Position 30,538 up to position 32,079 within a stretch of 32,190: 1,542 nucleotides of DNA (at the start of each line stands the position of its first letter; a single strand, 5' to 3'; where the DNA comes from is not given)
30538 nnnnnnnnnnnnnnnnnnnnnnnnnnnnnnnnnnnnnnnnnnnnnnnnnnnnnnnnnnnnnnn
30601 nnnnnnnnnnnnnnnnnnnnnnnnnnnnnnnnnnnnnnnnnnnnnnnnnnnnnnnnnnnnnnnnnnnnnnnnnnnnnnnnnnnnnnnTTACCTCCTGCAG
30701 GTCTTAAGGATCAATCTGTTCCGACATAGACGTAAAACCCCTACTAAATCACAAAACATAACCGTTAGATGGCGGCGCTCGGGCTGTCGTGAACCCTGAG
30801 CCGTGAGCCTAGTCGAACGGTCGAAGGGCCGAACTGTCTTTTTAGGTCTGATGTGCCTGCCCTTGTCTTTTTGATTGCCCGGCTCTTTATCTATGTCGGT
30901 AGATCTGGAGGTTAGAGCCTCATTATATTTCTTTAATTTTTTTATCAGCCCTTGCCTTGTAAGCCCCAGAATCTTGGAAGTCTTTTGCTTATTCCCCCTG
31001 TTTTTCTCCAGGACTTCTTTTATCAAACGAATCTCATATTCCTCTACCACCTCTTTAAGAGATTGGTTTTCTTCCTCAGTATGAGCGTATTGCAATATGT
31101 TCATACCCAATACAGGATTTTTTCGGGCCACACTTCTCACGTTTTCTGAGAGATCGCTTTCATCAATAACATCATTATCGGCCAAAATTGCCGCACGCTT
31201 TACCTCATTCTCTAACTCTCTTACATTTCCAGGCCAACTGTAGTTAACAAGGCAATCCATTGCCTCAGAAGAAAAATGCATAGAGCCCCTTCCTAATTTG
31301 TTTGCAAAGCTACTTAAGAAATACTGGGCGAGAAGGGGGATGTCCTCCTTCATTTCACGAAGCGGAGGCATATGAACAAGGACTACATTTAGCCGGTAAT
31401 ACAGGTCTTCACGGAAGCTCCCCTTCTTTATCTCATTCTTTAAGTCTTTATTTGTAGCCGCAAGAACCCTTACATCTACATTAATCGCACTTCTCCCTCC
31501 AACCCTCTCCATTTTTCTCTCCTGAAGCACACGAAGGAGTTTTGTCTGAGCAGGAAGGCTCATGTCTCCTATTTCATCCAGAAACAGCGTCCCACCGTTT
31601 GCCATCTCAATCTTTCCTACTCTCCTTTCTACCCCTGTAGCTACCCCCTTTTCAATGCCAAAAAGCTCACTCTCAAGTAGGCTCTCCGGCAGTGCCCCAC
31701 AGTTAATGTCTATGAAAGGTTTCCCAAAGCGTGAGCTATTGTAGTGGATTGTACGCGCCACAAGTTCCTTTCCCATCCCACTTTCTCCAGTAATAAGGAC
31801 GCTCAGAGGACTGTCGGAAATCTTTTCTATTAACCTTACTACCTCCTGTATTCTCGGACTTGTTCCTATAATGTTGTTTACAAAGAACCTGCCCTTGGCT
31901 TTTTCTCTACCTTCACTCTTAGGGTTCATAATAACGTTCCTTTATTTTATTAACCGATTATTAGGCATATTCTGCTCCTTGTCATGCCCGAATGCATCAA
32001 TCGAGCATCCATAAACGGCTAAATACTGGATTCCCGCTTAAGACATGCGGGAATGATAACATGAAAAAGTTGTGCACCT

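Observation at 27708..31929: Sigma-54 activator fused in frame to a multiply broken adenylate-cyclase/STAND/TPR gene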

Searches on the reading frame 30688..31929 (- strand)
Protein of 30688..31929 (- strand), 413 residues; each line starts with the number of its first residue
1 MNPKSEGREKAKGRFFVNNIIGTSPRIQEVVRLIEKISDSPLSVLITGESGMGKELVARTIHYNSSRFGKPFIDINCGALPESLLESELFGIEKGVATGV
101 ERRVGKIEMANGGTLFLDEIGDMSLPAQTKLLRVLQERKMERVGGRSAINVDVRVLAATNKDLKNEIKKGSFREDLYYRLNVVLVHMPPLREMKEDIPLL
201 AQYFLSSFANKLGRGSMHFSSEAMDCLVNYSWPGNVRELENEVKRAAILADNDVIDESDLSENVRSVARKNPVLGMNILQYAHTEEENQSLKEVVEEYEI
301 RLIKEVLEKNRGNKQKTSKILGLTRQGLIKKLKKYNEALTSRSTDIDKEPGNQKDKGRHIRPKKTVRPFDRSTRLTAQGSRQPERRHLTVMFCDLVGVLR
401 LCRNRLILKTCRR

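Call 9: search_protein_families(library=pfam, proteins=[window:30688-31929:-], max_evalue=0.01)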
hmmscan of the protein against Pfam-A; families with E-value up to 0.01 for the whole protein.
window:30688-31929:- (413 aa): 9 families
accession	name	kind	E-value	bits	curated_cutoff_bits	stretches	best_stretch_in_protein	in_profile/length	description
PF00158.32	Sigma54_activat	-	2.2e-67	226.4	20.2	1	20-185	1-167/168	Sigma-54 interaction domain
PF25601.1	AAA_lid_14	-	3.4e-26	91.3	27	1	191-270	1-80/87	AAA+ ATPase lid domain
PF14532.12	Sigma54_activ_2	-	9.3e-25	87.9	25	1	21-190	1-138/138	Sigma-54 interaction domain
PF02954.25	HTH_8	-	4.8e-12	45.9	22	1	295-335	2-42/42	Bacterial regulatory protein, Fis family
PF07728.20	AAA_5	-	3.4e-06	27.5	22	1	44-161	2-123/139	AAA domain (dynein-related subfamily)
PF18024.7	HTH_50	-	0.0001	22.4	27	1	289-335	2-47/50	Helix-turn-helix domain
PF00004.35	AAA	-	0.0009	20.1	21.2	1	44-161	1-110/131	ATPase family associated with various cellular activities (AAA)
PF01078.27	Mg_chelatase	-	0.0041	17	20.3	0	98-160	93-157/207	Magnesium chelatase, subunit ChlI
PF13191.12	AAA_16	-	0.0045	17.9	32.6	0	25-66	7-49/167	AAA ATPase domain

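Call 14: find_encoding_contigs(protein=window:30688-31929:-, flank=10000, max_places=8)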
Protein window:30688-31929:- (413 aa): no gene with exactly this product is on record in the collection.

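Call 34: find_homologous_proteins(query=window:30739-31929:-, max_evalue=1e-30)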
Query seq(397 aa) (397 aa): 8000 proteins with E <= 1e-30 among 8000 candidates; the best 120 are listed.
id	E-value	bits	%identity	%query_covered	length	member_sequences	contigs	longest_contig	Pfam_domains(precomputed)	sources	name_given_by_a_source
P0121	8.5e-257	869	100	100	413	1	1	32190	PF00158.33,PF25601.2,PF02954.26,PF14532.13,PF07728.21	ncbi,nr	ncbi:MAG: sigma-54-dependent Fis family transcriptional regulator [Deltaproteobacteria bacterium]|nr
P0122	2.7e-189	647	74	100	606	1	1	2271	PF00158.33,PF25601.2,PF02954.26,PF00211.26,PF14532.13,PF07728.21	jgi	jgi:DNA-binding NtrC family response regulator/class 3 adenylate cyclase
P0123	5.5e-187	639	80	93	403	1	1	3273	PF00158.33,PF25601.2,PF02954.26,PF14532.13,PF07728.21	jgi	jgi:Response regulator containing CheY-like receiver, AAA-type ATPase, and DNA-binding domains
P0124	1.7e-153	529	76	83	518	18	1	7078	PF13185.13,PF00158.33,PF25601.2,PF01590.33,PF02954.26,PF18024.8,PF13492.13,PF14532.13,PF07728.21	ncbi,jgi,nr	ncbi:MAG TPA: sigma 54-interacting transcriptional regulator [Thermodesulfobacteriota bacterium]|nr:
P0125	8.6e-153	527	76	83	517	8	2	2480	PF13185.13,PF00158.33,PF25601.2,PF01590.33,PF02954.26,PF18024.8,PF13492.13,PF14532.13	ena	-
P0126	1.4e-152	526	74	83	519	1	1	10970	PF13185.13,PF00158.33,PF25601.2,PF01590.33,PF02954.26,PF18024.8,PF13492.13,PF14532.13,PF07728.21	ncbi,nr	ncbi:MAG TPA: sigma 54-interacting transcriptional regulator [Thermodesulfobacteriota bacterium]|nr:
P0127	8.9e-152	523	75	83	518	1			PF13185.13,PF00158.33,PF25601.2,PF01590.33,PF02954.26,PF18024.8,PF13492.13,PF14532.13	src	-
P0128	6.1e-151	521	74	83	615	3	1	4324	PF13240.12,PF00158.33,PF25601.2,PF02954.26,PF00004.36,PF14532.13,PF07728.21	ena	-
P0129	1.7e-150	519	74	83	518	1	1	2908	PF13185.13,PF00158.33,PF25601.2,PF01590.33,PF02954.26,PF18024.8,PF13492.13,PF14532.13,PF07728.21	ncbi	-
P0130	1.7e-149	516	74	83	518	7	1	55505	PF13185.13,PF00158.33,PF25601.2,PF01590.33,PF02954.26,PF13492.13,PF14532.13,PF07728.21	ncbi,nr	ncbi:MAG TPA: sigma 54-interacting transcriptional regulator [Thermodesulfobacteriota bacterium]|nr:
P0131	2.5e-149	515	74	83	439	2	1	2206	PF13240.12,PF00158.33,PF25601.2,PF02954.26,PF00004.36,PF14532.13,PF07728.21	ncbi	-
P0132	7.2e-148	511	73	83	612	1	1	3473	PF13240.12,PF00158.33,PF25601.2,PF02954.26,PF00004.36,PF14532.13,PF07728.21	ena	-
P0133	2.7e-146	505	74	83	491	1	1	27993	PF13185.13,PF00158.33,PF25601.2,PF01590.33,PF02954.26,PF13492.13,PF14532.13,PF07728.21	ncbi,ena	-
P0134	6.5e-144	498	73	84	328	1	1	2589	PF00158.33,PF25601.2,PF02954.26,PF14532.13,PF07728.21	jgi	jgi:transcriptional regulator with PAS, ATPase and Fis domain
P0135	2.3e-142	492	63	98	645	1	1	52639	PF00158.33,PF07724.21,PF25601.2,PF02954.26,PF00004.36,PF13401.13,PF00211.26,PF14532.13,PF07728.21,PF13191.13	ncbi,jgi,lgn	jgi:transcriptional regulator with PAS, ATPase and Fis domain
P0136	2.0e-141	489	85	68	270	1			PF00158.33,PF25601.2,PF14532.13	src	-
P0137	5.6e-141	488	69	86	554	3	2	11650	PF00158.33,PF25601.2,PF02954.26,PF14532.13,PF07728.21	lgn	-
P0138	5.9e-140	485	68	83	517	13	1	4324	PF13185.13,PF00158.33,PF25601.2,PF01590.33,PF02954.26,PF13492.13,PF00004.36,PF14532.13,PF07728.21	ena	-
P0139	1.9e-139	483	70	82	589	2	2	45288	PF00158.33,PF25601.2,PF02954.26,PF14532.13,PF07728.21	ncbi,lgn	-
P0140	3.1e-138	479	66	83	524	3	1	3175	PF13185.13,PF00158.33,PF25601.2,PF01590.33,PF02954.26,PF13492.13,PF14532.13,PF07728.21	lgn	-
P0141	7.0e-138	478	66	83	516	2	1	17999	PF13185.13,PF00158.33,PF25601.2,PF01590.33,PF02954.26,PF13492.13,PF00004.36,PF14532.13,PF07728.21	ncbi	-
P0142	9.8e-138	477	67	83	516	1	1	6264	PF13185.13,PF00158.33,PF25601.2,PF01590.33,PF02954.26,PF13492.13,PF00004.36,PF14532.13,PF07728.21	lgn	-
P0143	1.2e-137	477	68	83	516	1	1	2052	PF13185.13,PF00158.33,PF25601.2,PF01590.33,PF02954.26,PF13492.13,PF00004.36,PF14532.13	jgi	jgi:Nif-specific regulatory protein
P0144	3.9e-137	475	67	83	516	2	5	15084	PF13185.13,PF00158.33,PF25601.2,PF01590.33,PF02954.26,PF13492.13,PF00004.36,PF14532.13,PF07728.21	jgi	jgi:Nif-specific regulatory protein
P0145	1.8e-134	466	69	81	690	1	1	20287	PF00158.33,PF25601.2,PF02954.26,PF13401.13,PF00211.26,PF14532.13,PF07728.21,PF13191.13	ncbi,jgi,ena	-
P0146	4.5e-134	465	64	83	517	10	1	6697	PF13185.13,PF00158.33,PF25601.2,PF01590.33,PF02954.26,PF13492.13,PF14532.13,PF07728.21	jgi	jgi:Nif-specific regulatory protein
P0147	1.2e-132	460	64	83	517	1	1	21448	PF13185.13,PF00158.33,PF25601.2,PF01590.33,PF02954.26,PF13492.13,PF00004.36,PF14532.13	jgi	jgi:Nif-specific regulatory protein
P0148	1.8e-132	460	65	82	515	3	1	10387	PF13185.13,PF00158.33,PF25601.2,PF01590.33,PF02954.26,PF13492.13,PF14532.13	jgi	jgi:Nif-specific regulatory protein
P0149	2.8e-131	456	66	83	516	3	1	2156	PF13185.13,PF00158.33,PF25601.2,PF01590.33,PF02954.26,PF13492.13,PF14532.13,PF07728.21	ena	-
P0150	1.4e-130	454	66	83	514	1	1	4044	PF13185.13,PF00158.33,PF25601.2,PF01590.33,PF02954.26,PF13492.13,PF14532.13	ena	-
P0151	9.1e-127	441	86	59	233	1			PF00158.33,PF25601.2,PF00004.36,PF14532.13,PF07728.21,PF01078.28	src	-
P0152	3.9e-126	439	67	79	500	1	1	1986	PF13185.13,PF00158.33,PF25601.2,PF01590.33,PF02954.26,PF13492.13,PF00004.36,PF14532.13,PF07728.21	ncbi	ncbi:MAG: sigma 54-interacting transcriptional regulator, partial [Thermodesulfobacteriota bacterium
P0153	1.0e-125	438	77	67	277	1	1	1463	PF00158.33,PF25601.2,PF14532.13,PF07728.21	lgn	-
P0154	1.1e-125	438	63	83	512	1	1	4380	PF13185.13,PF00158.33,PF25601.2,PF01590.33,PF02954.26,PF13492.13,PF14532.13,PF07728.21,PF11849.15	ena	-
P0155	1.1e-125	438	62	83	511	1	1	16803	PF13185.13,PF00158.33,PF25601.2,PF01590.33,PF02954.26,PF13492.13,PF14532.13,PF07728.21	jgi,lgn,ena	-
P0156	1.2e-123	431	60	83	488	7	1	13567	PF13185.13,PF00158.33,PF25601.2,PF01590.33,PF02954.26,PF13492.13,PF14532.13,PF01078.28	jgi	-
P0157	3.5e-122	426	-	-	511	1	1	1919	PF20030.6,PF00158.33,PF07724.21,PF25601.2,PF14532.13,PF07728.21,PF01078.28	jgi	jgi:transcriptional regulator with PAS, ATPase and Fis domain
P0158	5.1e-121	422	61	83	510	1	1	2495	PF13185.13,PF00158.33,PF25601.2,PF01590.33,PF02954.26,PF13492.13,PF14532.13,PF01078.28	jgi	jgi:Nif-specific regulatory protein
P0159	2.7e-120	420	61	82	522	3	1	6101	PF13185.13,PF00158.33,PF25601.2,PF01590.33,PF02954.26,PF18024.8,PF13492.13,PF14532.13,PF07728.21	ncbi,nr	ncbi:MAG: sigma 54-interacting transcriptional regulator [Nitrospinae bacterium]|nr:sigma 54-interac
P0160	3.6e-120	419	62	82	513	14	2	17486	PF13185.13,PF00158.33,PF25601.2,PF01590.33,PF02954.26,PF18024.8,PF13492.13,PF14532.13,PF07728.21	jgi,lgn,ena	-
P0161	1.1e-119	418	75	66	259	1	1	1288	PF00158.33,PF07724.21,PF25601.2,PF00004.36,PF14532.13,PF07728.21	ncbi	ncbi:MAG: sigma-54 interaction domain-containing protein, partial [Thermodesulfobacteriota bacterium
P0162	1.4e-119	418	59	83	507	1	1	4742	PF13185.13,PF00158.33,PF25601.2,PF01590.33,PF02954.26,PF13492.13,PF14532.13,PF07728.21,PF11849.15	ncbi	-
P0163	1.6e-119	417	-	-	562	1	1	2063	PF20030.6,PF00158.33,PF25601.2,PF02954.26,PF00004.36,PF14532.13,PF07728.21,PF00072.31,PF01078.28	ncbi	-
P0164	1.0e-118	415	61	83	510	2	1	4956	PF13185.13,PF00158.33,PF25601.2,PF01590.33,PF02954.26,PF13492.13,PF14532.13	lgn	-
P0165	1.6e-118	414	64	77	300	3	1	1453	PF00158.33,PF25601.2,PF02954.26,PF14532.13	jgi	jgi:transcriptional regulator with PAS, ATPase and Fis domain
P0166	1.7e-118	414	60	83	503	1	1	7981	PF13185.13,PF00158.33,PF25601.2,PF01590.33,PF02954.26,PF07726.18,PF13492.13,PF14532.13,PF07728.21,PF01078.28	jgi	-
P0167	3.8e-117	409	59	83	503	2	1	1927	PF13185.13,PF00158.33,PF25601.2,PF01590.33,PF02954.26,PF07726.18,PF13492.13,PF14532.13,PF07728.21,PF01078.28,PF11849.15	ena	-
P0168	5.3e-117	409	66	77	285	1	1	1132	PF00158.33,PF25601.2,PF02954.26,PF00004.36,PF14532.13,PF07728.21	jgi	jgi:transcriptional regulator with PAS, ATPase and Fis domain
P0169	6.7e-116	405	61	82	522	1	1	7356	PF13185.13,PF00158.33,PF25601.2,PF01590.33,PF02954.26,PF18024.8,PF13492.13,PF14532.13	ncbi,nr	ncbi:MAG: sigma-54-dependent Fis family transcriptional regulator [Candidatus Tectomicrobia bacteriu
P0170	1.3e-115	404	59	82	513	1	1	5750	PF13185.13,PF00158.33,PF25601.2,PF01590.33,PF02954.26,PF18024.8,PF13492.13,PF14532.13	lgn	-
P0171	1.6e-115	404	61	82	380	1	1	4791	PF00158.33,PF25601.2,PF02954.26,PF18024.8,PF14532.13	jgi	jgi:transcriptional regulator with GAF, ATPase, and Fis domain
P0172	3.2e-115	403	61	82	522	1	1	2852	PF13185.13,PF00158.33,PF25601.2,PF01590.33,PF02954.26,PF18024.8,PF13492.13,PF14532.13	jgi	jgi:Nif-specific regulatory protein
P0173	7.7e-115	402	58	82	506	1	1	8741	PF13185.13,PF00158.33,PF25601.2,PF01590.33,PF02954.26,PF18024.8,PF13492.13,PF14532.13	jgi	-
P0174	1.6e-114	401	60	81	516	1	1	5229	PF13185.13,PF00158.33,PF25601.2,PF01590.33,PF02954.26,PF18024.8,PF13492.13,PF14532.13,PF07728.21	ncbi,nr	ncbi:MAG: sigma-54-dependent Fis family transcriptional regulator [Deltaproteobacteria bacterium]|nr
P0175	1.7e-114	401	61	81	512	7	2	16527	PF13185.13,PF00158.33,PF25601.2,PF01590.33,PF02954.26,PF18024.8,PF13492.13,PF14532.13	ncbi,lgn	ncbi:MAG: sigma 54-interacting transcriptional regulator [Ignavibacteriales bacterium]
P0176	1.9e-114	401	61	81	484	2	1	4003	PF13185.13,PF00158.33,PF25601.2,PF01590.33,PF02954.26,PF18024.8,PF13492.13,PF14532.13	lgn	-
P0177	2.2e-114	400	58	82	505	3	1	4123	PF13185.13,PF00158.33,PF25601.2,PF01590.33,PF02954.26,PF18024.8,PF13492.13,PF14532.13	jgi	-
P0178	2.3e-114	400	61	81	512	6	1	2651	PF13185.13,PF00158.33,PF25601.2,PF01590.33,PF02954.26,PF18024.8,PF13492.13,PF14532.13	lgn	-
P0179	2.3e-114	400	79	58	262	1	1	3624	PF00158.33,PF25601.2,PF00004.36,PF14532.13,PF07728.21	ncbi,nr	ncbi:MAG TPA: sigma-54 dependent transcriptional regulator, partial [Thermodesulfobacteriota bacteri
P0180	2.4e-114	400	57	82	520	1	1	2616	PF13185.13,PF00158.33,PF25601.2,PF01590.33,PF02954.26,PF18024.8,PF13492.13,PF14532.13,PF07728.21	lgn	-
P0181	2.5e-114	400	60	81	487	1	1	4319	PF13185.13,PF00158.33,PF25601.2,PF01590.33,PF02954.26,PF18024.8,PF13492.13,PF14532.13,PF07728.21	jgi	jgi:Nif-specific regulatory protein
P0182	2.6e-114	400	61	81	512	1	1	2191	PF13185.13,PF00158.33,PF25601.2,PF01590.33,PF02954.26,PF18024.8,PF13492.13,PF14532.13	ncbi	-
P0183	3.6e-114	400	59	82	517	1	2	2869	PF13185.13,PF00158.33,PF25601.2,PF01590.33,PF02954.26,PF18024.8,PF13492.13,PF14532.13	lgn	-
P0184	3.8e-114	400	58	82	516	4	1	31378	PF13185.13,PF00158.33,PF25601.2,PF01590.33,PF02954.26,PF18024.8,PF13492.13,PF14532.13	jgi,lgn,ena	-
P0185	4.0e-114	400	59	82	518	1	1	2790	PF13185.13,PF00158.33,PF25601.2,PF01590.33,PF02954.26,PF18024.8,PF13492.13,PF14532.13,PF07728.21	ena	-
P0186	4.9e-114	399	60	81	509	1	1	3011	PF13185.13,PF00158.33,PF25601.2,PF01590.33,PF02954.26,PF18024.8,PF13492.13,PF14532.13,PF07728.21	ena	-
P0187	5.4e-114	399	68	68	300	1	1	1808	PF00158.33,PF25601.2,PF00004.36,PF14532.13,PF07728.21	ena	-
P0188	8.2e-114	399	58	82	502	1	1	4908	PF13185.13,PF00158.33,PF25601.2,PF01590.33,PF02954.26,PF18024.8,PF13492.13,PF00004.36,PF14532.13,PF07728.21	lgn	-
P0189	8.7e-114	398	61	81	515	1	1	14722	PF13185.13,PF00158.33,PF25601.2,PF01590.33,PF02954.26,PF18024.8,PF13492.13,PF14532.13,PF07728.21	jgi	jgi:Nif-specific regulatory protein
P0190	1.4e-113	398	58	82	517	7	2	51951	PF13185.13,PF00158.33,PF25601.2,PF01590.33,PF02954.26,PF18024.8,PF13492.13,PF14532.13,PF07728.21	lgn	-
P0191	1.6e-113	398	60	82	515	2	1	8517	PF13185.13,PF00158.33,PF25601.2,PF01590.33,PF02954.26,PF18024.8,PF13492.13,PF14532.13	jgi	jgi:Nif-specific regulatory protein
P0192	1.7e-113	397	58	82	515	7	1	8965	PF13185.13,PF00158.33,PF25601.2,PF01590.33,PF02954.26,PF18024.8,PF13492.13,PF14532.13,PF07728.21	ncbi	-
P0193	1.8e-113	397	57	84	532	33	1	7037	PF13185.13,PF00158.33,PF25601.2,PF01590.33,PF02954.26,PF18024.8,PF13492.13,PF14532.13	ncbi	-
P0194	2.9e-113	397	58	82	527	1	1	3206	PF13185.13,PF00158.33,PF25601.2,PF01590.33,PF02954.26,PF18024.8,PF13492.13,PF14532.13,PF07728.21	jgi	jgi:Nif-specific regulatory protein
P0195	3.4e-113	396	61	81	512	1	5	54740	PF13185.13,PF00158.33,PF25601.2,PF01590.33,PF02954.26,PF18024.8,PF13492.13,PF14532.13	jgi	jgi:Nif-specific regulatory protein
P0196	4.2e-113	396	59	84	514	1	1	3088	PF13185.13,PF00158.33,PF25601.2,PF01590.33,PF02954.26,PF18024.8,PF13492.13,PF14532.13,PF07728.21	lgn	-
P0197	4.3e-113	396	60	81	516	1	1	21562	PF13185.13,PF00158.33,PF25601.2,PF01590.33,PF02954.26,PF18024.8,PF13492.13,PF14532.13,PF07728.21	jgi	jgi:Nif-specific regulatory protein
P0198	5.8e-113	396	59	84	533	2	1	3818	PF13185.13,PF00158.33,PF25601.2,PF01590.33,PF02954.26,PF18024.8,PF13492.13,PF14532.13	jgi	jgi:Nif-specific regulatory protein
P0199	5.8e-113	396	55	84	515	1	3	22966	PF13185.13,PF00158.33,PF25601.2,PF01590.33,PF02954.26,PF18024.8,PF13492.13,PF14532.13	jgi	jgi:Nif-specific regulatory protein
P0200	7.0e-113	395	60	82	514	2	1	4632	PF13185.13,PF00158.33,PF25601.2,PF01590.33,PF02954.26,PF18024.8,PF13492.13,PF14532.13,PF07728.21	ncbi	-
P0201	7.2e-113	395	60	83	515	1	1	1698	PF13185.13,PF00158.33,PF07724.21,PF25601.2,PF01590.33,PF02954.26,PF18024.8,PF13492.13,PF14532.13,PF07728.21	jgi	jgi:Nif-specific regulatory protein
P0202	7.5e-113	395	57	82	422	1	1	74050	PF00158.33,PF25601.2,PF02954.26,PF14532.13,PF07728.21,PF01078.28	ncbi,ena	-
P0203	7.6e-113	395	59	82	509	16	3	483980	PF13185.13,PF00158.33,PF25601.2,PF01590.33,PF02954.26,PF18024.8,PF13492.13,PF14532.13,PF07728.21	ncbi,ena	-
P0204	1.7e-112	394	59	81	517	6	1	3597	PF13185.13,PF00158.33,PF25601.2,PF01590.33,PF02954.26,PF18024.8,PF13492.13,PF14532.13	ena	-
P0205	1.9e-112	394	59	81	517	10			PF13185.13,PF00158.33,PF25601.2,PF01590.33,PF02954.26,PF18024.8,PF13492.13,PF14532.13,PF07728.21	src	-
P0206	2.1e-112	394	57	83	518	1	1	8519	PF13185.13,PF00158.33,PF25601.2,PF01590.33,PF02954.26,PF18024.8,PF13492.13,PF00004.36,PF14532.13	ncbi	ncbi:MAG: sigma 54-interacting transcriptional regulator [Candidatus Binatia bacterium]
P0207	3.6e-112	393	59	83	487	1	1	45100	PF13185.13,PF00158.33,PF25601.2,PF01590.33,PF02954.26,PF18024.8,PF13492.13,PF14532.13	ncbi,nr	ncbi:MAG TPA: sigma-54-dependent Fis family transcriptional regulator [Blastocatellia bacterium]|nr:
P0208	3.7e-112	393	57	82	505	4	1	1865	PF13185.13,PF00158.33,PF25601.2,PF01590.33,PF02954.26,PF18024.8,PF13492.13,PF14532.13,PF07728.21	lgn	-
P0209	3.7e-112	393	59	82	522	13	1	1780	PF13185.13,PF00158.33,PF25601.2,PF01590.33,PF02954.26,PF18024.8,PF13492.13,PF14532.13,PF07728.21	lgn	-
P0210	4.0e-112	393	57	82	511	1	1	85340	PF13185.13,PF00158.33,PF25601.2,PF01590.33,PF02954.26,PF18024.8,PF13492.13,PF14532.13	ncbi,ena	-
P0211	4.1e-112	393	59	82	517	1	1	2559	PF13185.13,PF00158.33,PF25601.2,PF01590.33,PF02954.26,PF18024.8,PF13492.13,PF14532.13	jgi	-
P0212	4.1e-112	393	59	82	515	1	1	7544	PF13185.13,PF00158.33,PF25601.2,PF01590.33,PF02954.26,PF18024.8,PF13492.13,PF14532.13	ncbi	-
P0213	4.3e-112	393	58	83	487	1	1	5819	PF13185.13,PF00158.33,PF25601.2,PF01590.33,PF02954.26,PF18024.8,PF13492.13,PF14532.13,PF07728.21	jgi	jgi:Nif-specific regulatory protein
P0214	6.9e-112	392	59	82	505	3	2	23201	PF13185.13,PF00158.33,PF25601.2,PF01590.33,PF02954.26,PF18024.8,PF13492.13,PF14532.13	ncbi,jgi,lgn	jgi:Nif-specific regulatory protein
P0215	8.2e-112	392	58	81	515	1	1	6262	PF13185.13,PF00158.33,PF25601.2,PF01590.33,PF02954.26,PF18024.8,PF13492.13,PF14532.13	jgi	jgi:Nif-specific regulatory protein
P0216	8.9e-112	392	57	81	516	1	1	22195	PF13185.13,PF00158.33,PF25601.2,PF01590.33,PF02954.26,PF18024.8,PF13492.13,PF14532.13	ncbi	-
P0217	1.0e-111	392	58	83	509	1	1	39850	PF13185.13,PF00158.33,PF25601.2,PF01590.33,PF02954.26,PF18024.8,PF13492.13,PF14532.13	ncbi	-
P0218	1.0e-111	392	57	82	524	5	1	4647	PF13185.13,PF00158.33,PF25601.2,PF01590.33,PF02954.26,PF18024.8,PF13492.13,PF14532.13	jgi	jgi:Nif-specific regulatory protein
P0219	1.1e-111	392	57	82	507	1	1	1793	PF13185.13,PF00158.33,PF25601.2,PF01590.33,PF02954.26,PF18024.8,PF13492.13,PF14532.13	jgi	jgi:Nif-specific regulatory protein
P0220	1.1e-111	392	58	81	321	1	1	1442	PF00158.33,PF25601.2,PF02954.26,PF18024.8,PF14532.13,PF07728.21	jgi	jgi:transcriptional regulator with PAS, ATPase and Fis domain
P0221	1.3e-111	391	58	82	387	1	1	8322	PF00158.33,PF25601.2,PF02954.26,PF18024.8,PF14532.13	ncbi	-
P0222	1.6e-111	391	59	83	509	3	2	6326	PF13185.13,PF00158.33,PF25601.2,PF01590.33,PF02954.26,PF18024.8,PF13492.13,PF14532.13,PF07728.21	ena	-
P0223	1.8e-111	391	59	81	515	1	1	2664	PF13185.13,PF00158.33,PF25601.2,PF01590.33,PF02954.26,PF18024.8,PF13492.13,PF14532.13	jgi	-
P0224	1.9e-111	391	58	82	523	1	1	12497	PF13185.13,PF00158.33,PF25601.2,PF01590.33,PF02954.26,PF18024.8,PF13492.13,PF14532.13,PF07728.21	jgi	jgi:Nif-specific regulatory protein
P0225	2.2e-111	391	58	82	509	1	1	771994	PF13185.13,PF00158.33,PF25601.2,PF01590.33,PF02954.26,PF18024.8,PF13492.13,PF14532.13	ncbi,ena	-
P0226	2.3e-111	390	59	82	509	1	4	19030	PF13185.13,PF00158.33,PF25601.2,PF01590.33,PF02954.26,PF18024.8,PF13492.13,PF14532.13,PF07728.21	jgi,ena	jgi:Nif-specific regulatory protein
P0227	2.7e-111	390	57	83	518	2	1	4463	PF13185.13,PF00158.33,PF25601.2,PF01590.33,PF02954.26,PF18024.8,PF13492.13,PF00004.36,PF14532.13,PF07728.21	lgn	-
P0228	3.0e-111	390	59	83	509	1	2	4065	PF13185.13,PF00158.33,PF25601.2,PF01590.33,PF02954.26,PF18024.8,PF13492.13,PF14532.13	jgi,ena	jgi:Nif-specific regulatory protein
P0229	3.0e-111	390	60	82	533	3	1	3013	PF13185.13,PF00158.33,PF25601.2,PF01590.33,PF02954.26,PF18024.8,PF13492.13,PF14532.13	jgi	jgi:Nif-specific regulatory protein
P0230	3.2e-111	390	59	82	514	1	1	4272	PF13185.13,PF00158.33,PF25601.2,PF01590.33,PF02954.26,PF18024.8,PF13492.13,PF14532.13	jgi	-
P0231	3.4e-111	390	58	82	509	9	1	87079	PF13185.13,PF00158.33,PF25601.2,PF01590.33,PF02954.26,PF18024.8,PF13492.13,PF14532.13,PF07728.21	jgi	jgi:Nif-specific regulatory protein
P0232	3.6e-111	390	58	82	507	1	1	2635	PF13185.13,PF00158.33,PF25601.2,PF01590.33,PF02954.26,PF18024.8,PF13492.13,PF14532.13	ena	-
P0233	4.3e-111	390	58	82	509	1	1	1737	PF13185.13,PF00158.33,PF25601.2,PF01590.33,PF02954.26,PF18024.8,PF13492.13,PF14532.13,PF07728.21,PF01078.28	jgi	jgi:Nif-specific regulatory protein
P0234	5.1e-111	389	58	83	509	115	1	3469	PF13185.13,PF00158.33,PF25601.2,PF01590.33,PF02954.26,PF18024.8,PF13492.13,PF14532.13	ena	-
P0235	5.4e-111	389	59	82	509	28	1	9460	PF13185.13,PF00158.33,PF25601.2,PF01590.33,PF02954.26,PF18024.8,PF13492.13,PF14532.13,PF07728.21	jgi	jgi:Nif-specific regulatory protein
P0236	5.5e-111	389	58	83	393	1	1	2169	PF13185.13,PF00158.33,PF25601.2,PF01590.33,PF02954.26,PF18024.8,PF14532.13,PF07728.21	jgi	jgi:transcriptional regulator with GAF, ATPase, and Fis domain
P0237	6.1e-111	389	57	83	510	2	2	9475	PF13185.13,PF00158.33,PF25601.2,PF01590.33,PF02954.26,PF18024.8,PF13492.13,PF14532.13,PF07728.21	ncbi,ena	-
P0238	6.5e-111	389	58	82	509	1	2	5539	PF13185.13,PF00158.33,PF25601.2,PF01590.33,PF02954.26,PF18024.8,PF13492.13,PF14532.13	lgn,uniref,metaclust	uniref:Transcriptional regulator, NifA subfamily, Fis Family n=1 Tax=Solibacter usitatus (strain Ell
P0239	6.8e-111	389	59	81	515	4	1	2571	PF13185.13,PF00158.33,PF25601.2,PF01590.33,PF02954.26,PF18024.8,PF13492.13,PF14532.13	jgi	jgi:Nif-specific regulatory protein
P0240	7.3e-111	389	58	82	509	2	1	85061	PF13185.13,PF00158.33,PF25601.2,PF01590.33,PF02954.26,PF18024.8,PF13492.13,PF14532.13,PF07728.21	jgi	jgi:Nif-specific regulatory protein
